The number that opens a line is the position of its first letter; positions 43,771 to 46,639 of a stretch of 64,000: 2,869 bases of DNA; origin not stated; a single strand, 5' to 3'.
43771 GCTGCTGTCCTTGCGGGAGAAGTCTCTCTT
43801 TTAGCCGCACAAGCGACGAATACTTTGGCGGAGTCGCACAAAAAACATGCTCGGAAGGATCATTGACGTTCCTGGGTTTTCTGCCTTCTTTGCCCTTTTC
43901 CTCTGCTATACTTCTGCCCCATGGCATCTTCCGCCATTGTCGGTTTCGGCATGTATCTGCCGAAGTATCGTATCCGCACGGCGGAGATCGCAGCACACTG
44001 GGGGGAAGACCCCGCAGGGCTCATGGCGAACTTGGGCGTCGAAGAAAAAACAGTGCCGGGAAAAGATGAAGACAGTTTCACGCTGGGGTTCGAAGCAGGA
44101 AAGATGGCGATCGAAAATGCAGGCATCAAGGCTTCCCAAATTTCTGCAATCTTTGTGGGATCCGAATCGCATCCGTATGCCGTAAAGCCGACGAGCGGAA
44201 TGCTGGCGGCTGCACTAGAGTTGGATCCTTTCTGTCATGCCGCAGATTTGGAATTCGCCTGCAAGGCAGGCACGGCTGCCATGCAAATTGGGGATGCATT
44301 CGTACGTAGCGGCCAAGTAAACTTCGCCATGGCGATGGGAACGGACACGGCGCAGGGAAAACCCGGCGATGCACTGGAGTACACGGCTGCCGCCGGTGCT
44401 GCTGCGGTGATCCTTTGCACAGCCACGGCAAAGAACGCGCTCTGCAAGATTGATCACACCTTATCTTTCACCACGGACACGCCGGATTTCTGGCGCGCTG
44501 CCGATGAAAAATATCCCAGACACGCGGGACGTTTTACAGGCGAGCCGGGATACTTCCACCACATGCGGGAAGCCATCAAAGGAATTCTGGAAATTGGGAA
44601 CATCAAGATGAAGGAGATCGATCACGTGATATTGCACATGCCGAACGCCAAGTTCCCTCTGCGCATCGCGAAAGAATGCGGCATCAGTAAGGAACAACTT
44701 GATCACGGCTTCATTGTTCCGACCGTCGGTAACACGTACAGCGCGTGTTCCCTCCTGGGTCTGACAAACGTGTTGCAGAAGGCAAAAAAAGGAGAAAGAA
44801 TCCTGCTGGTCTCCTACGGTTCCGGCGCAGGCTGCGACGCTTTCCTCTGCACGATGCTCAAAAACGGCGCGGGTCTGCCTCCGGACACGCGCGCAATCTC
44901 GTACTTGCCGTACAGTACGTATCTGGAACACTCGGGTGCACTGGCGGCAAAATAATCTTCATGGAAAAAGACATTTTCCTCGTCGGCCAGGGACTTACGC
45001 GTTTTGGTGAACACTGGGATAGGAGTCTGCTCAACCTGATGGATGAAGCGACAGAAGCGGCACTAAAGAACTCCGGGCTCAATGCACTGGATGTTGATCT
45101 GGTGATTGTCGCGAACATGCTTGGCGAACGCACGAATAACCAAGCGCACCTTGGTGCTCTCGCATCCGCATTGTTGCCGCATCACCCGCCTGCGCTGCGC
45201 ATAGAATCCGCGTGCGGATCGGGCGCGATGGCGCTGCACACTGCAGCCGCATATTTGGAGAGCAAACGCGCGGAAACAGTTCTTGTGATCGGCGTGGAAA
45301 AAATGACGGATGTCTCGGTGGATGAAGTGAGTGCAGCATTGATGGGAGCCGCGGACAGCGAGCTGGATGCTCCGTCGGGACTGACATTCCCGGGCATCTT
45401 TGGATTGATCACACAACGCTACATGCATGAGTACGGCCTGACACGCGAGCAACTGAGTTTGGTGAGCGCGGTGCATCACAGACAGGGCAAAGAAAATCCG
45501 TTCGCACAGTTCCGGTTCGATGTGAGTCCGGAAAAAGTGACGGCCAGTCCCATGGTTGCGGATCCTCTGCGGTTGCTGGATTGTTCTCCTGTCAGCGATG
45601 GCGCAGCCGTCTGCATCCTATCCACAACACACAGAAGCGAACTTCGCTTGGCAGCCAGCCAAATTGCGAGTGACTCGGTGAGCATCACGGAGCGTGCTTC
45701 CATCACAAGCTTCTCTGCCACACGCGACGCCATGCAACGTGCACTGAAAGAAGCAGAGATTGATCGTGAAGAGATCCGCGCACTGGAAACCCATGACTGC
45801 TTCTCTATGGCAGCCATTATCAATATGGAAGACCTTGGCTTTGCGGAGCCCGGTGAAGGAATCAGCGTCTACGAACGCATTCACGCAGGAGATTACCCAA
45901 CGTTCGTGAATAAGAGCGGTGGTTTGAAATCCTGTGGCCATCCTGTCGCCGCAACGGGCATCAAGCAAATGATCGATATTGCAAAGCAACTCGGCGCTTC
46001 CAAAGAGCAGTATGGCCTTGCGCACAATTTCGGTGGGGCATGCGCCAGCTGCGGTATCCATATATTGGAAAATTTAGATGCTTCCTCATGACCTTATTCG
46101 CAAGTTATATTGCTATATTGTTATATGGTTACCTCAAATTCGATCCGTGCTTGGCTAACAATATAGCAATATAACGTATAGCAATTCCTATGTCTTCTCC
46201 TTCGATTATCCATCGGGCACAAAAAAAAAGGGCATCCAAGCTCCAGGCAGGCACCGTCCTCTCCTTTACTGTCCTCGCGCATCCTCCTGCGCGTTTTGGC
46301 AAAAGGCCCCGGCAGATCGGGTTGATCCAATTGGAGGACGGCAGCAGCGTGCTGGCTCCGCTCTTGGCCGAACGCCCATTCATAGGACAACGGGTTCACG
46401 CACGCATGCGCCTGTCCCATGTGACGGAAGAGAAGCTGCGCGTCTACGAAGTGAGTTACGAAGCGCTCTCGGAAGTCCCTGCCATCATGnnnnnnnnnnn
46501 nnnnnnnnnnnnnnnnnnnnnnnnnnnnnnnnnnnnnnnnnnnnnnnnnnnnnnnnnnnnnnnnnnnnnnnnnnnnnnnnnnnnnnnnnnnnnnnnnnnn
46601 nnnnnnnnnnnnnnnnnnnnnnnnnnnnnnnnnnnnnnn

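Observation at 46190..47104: DUF35 OB-fold domain fused to a divergent guanylate-kinase-like P-loop kinase at the end of the mevalonate operon: candidate missing phosphomevalonate (or related) kinase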

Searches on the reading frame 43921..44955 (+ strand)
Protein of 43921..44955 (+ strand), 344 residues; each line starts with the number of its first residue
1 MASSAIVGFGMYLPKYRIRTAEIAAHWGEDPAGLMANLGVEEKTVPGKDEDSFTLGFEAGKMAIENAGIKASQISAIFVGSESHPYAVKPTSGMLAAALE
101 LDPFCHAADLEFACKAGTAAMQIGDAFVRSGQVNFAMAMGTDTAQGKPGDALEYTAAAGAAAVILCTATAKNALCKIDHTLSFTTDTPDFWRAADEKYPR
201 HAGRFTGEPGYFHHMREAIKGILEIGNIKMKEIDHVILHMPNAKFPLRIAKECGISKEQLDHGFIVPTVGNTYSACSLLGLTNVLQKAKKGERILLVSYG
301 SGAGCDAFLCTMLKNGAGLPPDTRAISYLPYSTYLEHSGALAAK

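Call 3: search_protein_families(library=pfam, proteins=[window:43921-44955:+], max_evalue=0.01)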
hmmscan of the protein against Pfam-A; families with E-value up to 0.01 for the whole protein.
window:43921-44955:+ (344 aa): 4 families
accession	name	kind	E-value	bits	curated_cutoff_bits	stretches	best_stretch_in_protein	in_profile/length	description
PF08541.16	ACP_syn_III_C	-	2.5e-11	44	26.6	1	226-309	4-87/90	3-Oxoacyl-[acyl-carrier-protein (ACP)] synthase III C terminal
PF00108.29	Thiolase_N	-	1.3e-06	28.4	26.4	1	50-142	21-113/260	Thiolase, N-terminal domain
PF08545.16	ACP_syn_III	-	0.0063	16.8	24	0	109-170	2-66/80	3-Oxoacyl-[acyl-carrier-protein (ACP)] synthase III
PF08540.16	HMG_CoA_synt_C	-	0.0065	16.6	25.1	0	256-312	140-201/280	Hydroxymethylglutaryl-coenzyme A synthase C terminal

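Call 4: search_protein_families(library=ncbifam, proteins=[window:43921-44955:+], max_evalue=0.01)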
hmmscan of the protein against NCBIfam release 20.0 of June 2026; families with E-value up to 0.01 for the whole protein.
window:43921-44955:+ (344 aa): 24 families
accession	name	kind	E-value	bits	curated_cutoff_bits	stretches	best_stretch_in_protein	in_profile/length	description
NF003274.0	PRK04262.1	equivalog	5.6e-128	426.8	244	1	4-312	3-308/347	hydroxymethylglutaryl-CoA synthase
TIGR00748.1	HMG_CoA_syn_Arc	equivalog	4.9e-118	394.3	353.35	1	5-311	3-306/345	hydroxymethylglutaryl-CoA synthase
TIGR01835.1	HMG-CoA-S_prok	equivalog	6.4e-35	120.7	360.35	1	9-311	6-316/382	hydroxymethylglutaryl-CoA synthase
TIGR00747.1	fabH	subfamily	4.3e-27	95.1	292.1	1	4-307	3-317/322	beta-ketoacyl-ACP synthase III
NF006829.0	PRK09352.1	subfamily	2.7e-26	92.3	249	1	2-307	3-316/322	beta-ketoacyl-ACP synthase 3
NF004623.0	PRK05963.1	equivalog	4.8e-23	82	437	2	2-133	4-134/328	beta-ketoacyl-ACP synthase III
NF041302.1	HMG_CoAsyn_Halo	equivalog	4.2e-20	72.1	800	1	22-242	23-247/443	hydroxymethylglutaryl-CoA synthase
NF005308.0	PRK06840.1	equivalog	1.5e-14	53.8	315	1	5-176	6-183/339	3-oxoacyl-ACP synthase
NF006720.0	PRK09258.1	equivalog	2.5e-13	50.1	285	1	35-305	44-331/338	3-oxoacyl-ACP synthase III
NF005541.0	PRK07204.1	equivalog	2.9e-12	46.6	402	1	4-143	5-144/329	beta-ketoacyl-ACP synthase III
NF005703.0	PRK07515.1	equivalog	2.1e-10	40.1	304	2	215-304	274-364/373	beta-ketoacyl-ACP synthase III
NF004720.0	PRK06064.1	subfamily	9.3e-10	37.8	420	1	47-161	16-133/389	thiolase domain-containing protein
TIGR01833.1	HMG-CoA-S_euk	equivalog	1.3e-08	34.4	286.2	1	5-206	6-209/457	hydroxymethylglutaryl-CoA synthase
NF005704.0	PRK07516.1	subfamily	2.6e-07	29.9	412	1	55-151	25-122/389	thiolase domain-containing protein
NF005293.2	PRK06816.1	subfamily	1.4e-05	24.3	450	0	66-144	75-152/378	StlD/DarB family beta-ketosynthase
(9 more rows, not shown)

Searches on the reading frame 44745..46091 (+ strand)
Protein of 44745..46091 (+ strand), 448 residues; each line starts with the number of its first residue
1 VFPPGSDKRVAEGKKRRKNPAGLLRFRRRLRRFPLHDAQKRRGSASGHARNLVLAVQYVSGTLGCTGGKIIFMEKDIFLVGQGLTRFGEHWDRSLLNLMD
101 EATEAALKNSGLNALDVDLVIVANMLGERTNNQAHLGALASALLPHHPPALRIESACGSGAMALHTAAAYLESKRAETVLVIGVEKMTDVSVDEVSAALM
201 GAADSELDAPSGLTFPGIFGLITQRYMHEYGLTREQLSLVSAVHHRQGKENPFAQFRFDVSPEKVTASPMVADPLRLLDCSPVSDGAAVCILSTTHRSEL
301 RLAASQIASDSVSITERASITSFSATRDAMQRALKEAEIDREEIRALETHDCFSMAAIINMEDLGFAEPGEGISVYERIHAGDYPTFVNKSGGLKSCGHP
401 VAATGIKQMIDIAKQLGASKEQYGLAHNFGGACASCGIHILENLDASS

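Call 3: search_protein_families(library=pfam, proteins=[window:44745-46091:+], max_evalue=0.01)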
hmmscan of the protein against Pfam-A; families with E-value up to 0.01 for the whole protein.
window:44745-46091:+ (448 aa): 7 families
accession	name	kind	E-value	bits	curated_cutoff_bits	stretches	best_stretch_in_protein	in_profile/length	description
PF22691.2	Thiolase_C_1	-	7e-26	91.1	28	1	308-442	3-143/144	Thiolase C-terminal domain-like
PF00108.29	Thiolase_N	-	2.3e-25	89.9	26.4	1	80-294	4-258/260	Thiolase, N-terminal domain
PF02803.24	Thiolase_C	-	1.7e-12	47.5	27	1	328-432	26-113/123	Thiolase, C-terminal domain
PF08545.16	ACP_syn_III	-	8.8e-09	35.6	24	1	153-190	3-40/80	3-Oxoacyl-[acyl-carrier-protein (ACP)] synthase III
PF00109.32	ketoacyl-synt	-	2.8e-05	24.3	20.8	1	132-200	149-218/252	Beta-ketoacyl synthase, N-terminal domain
PF02801.28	Ketoacyl-synt_C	-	0.00031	21.2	20.8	0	321-351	22-52/119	Beta-ketoacyl synthase, C-terminal domain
PF07451.17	SpoVAD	-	0.0021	17.3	22.1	1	89-182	45-131/329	Stage V sporulation protein AD (SpoVAD)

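Call 4: search_protein_families(library=ncbifam, proteins=[window:44745-46091:+], max_evalue=0.01)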
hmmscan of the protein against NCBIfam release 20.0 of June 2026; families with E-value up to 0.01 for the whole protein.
window:44745-46091:+ (448 aa): 62 families (the best 25 are shown)
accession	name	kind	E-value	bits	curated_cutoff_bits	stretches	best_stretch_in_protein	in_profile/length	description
NF004720.0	PRK06064.1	subfamily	1.5e-108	363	420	1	75-443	2-387/389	thiolase domain-containing protein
NF053570.1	AcCoTHIOL_METTL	equivalog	1.6e-98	330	600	1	75-442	2-382/385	acetyl-CoA acetyltransferase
NF005704.0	PRK07516.1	subfamily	3.2e-79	266.7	412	1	76-443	3-387/389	thiolase domain-containing protein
NF004810.0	PRK06157.1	equivalog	1e-67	229.1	403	1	75-436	7-388/400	acetyl-CoA acetyltransferase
NF009228.0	PRK12578.1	subfamily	6.8e-62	209.3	485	1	74-433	2-377/387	thiolase domain-containing protein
NF004936.0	PRK06289.1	equivalog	7.5e-60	202.8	375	1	73-423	1-376/405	acetyl-CoA acetyltransferase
NF004982.0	PRK06365.1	equivalog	2e-50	172.1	695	2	69-297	10-239/430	thiolase domain-containing protein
NF006102.0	PRK08256.1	subfamily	2.1e-49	168.6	436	1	73-430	1-380/394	lipid-transfer protein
NF004715.0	PRK06059.1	equivalog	4.7e-45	154.2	424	2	73-299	2-227/399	lipid-transfer protein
NF053628.1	BnzsclthlBbsBGT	equivalog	1.6e-39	135.9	750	1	73-423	3-354/389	benzoylsuccinyl-CoA thiolase subunit BbsB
NF004811.0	PRK06158.1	subfamily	1.8e-34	119.4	421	1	79-432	12-369/384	acetyl-CoA acetyltransferase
NF006180.0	PRK08313.1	subfamily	1.2e-33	116.5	514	1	75-431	4-372/389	thiolase domain-containing protein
NF004721.0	PRK06065.1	equivalog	2.2e-32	112.4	455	1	71-418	6-360/393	thiolase domain-containing protein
NF006010.0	PRK08142.1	subfamily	8.9e-32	110.3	462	1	91-417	21-350/388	thiolase domain-containing protein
TIGR01930.1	AcCoA-C-Actrans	subfamily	2.9e-29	102.2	240.55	2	280-426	240-370/385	acetyl-CoA C-acyltransferase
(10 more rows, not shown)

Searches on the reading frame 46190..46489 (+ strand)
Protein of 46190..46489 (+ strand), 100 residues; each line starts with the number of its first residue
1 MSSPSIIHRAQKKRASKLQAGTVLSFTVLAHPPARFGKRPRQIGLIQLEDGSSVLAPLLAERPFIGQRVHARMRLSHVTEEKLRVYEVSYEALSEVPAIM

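Call 60: search_solved_structures(query=window:46190-46489:+, max_evalue=10, show_alignments=3)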
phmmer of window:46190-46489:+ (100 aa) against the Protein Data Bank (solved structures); distinct sequences matched with E-value up to 10: 4.
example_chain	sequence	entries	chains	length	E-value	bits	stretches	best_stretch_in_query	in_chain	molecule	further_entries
8uer_1B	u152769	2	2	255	0.089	16.3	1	27-53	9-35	NADH dehydrogenase [ubiquinone] iron-sulfur protein 7, mitochondrial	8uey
8ud1_1B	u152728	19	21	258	0.092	16.2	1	27-53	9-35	NADH dehydrogenase [ubiquinone] iron-sulfur protein 7, mitochondrial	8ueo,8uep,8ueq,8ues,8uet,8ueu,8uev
6esq_E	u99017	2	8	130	0.42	14.1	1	20-61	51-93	Pfam DUF35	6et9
6ok1_B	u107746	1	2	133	0.64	13.5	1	20-61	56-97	ChsH2(DUF35)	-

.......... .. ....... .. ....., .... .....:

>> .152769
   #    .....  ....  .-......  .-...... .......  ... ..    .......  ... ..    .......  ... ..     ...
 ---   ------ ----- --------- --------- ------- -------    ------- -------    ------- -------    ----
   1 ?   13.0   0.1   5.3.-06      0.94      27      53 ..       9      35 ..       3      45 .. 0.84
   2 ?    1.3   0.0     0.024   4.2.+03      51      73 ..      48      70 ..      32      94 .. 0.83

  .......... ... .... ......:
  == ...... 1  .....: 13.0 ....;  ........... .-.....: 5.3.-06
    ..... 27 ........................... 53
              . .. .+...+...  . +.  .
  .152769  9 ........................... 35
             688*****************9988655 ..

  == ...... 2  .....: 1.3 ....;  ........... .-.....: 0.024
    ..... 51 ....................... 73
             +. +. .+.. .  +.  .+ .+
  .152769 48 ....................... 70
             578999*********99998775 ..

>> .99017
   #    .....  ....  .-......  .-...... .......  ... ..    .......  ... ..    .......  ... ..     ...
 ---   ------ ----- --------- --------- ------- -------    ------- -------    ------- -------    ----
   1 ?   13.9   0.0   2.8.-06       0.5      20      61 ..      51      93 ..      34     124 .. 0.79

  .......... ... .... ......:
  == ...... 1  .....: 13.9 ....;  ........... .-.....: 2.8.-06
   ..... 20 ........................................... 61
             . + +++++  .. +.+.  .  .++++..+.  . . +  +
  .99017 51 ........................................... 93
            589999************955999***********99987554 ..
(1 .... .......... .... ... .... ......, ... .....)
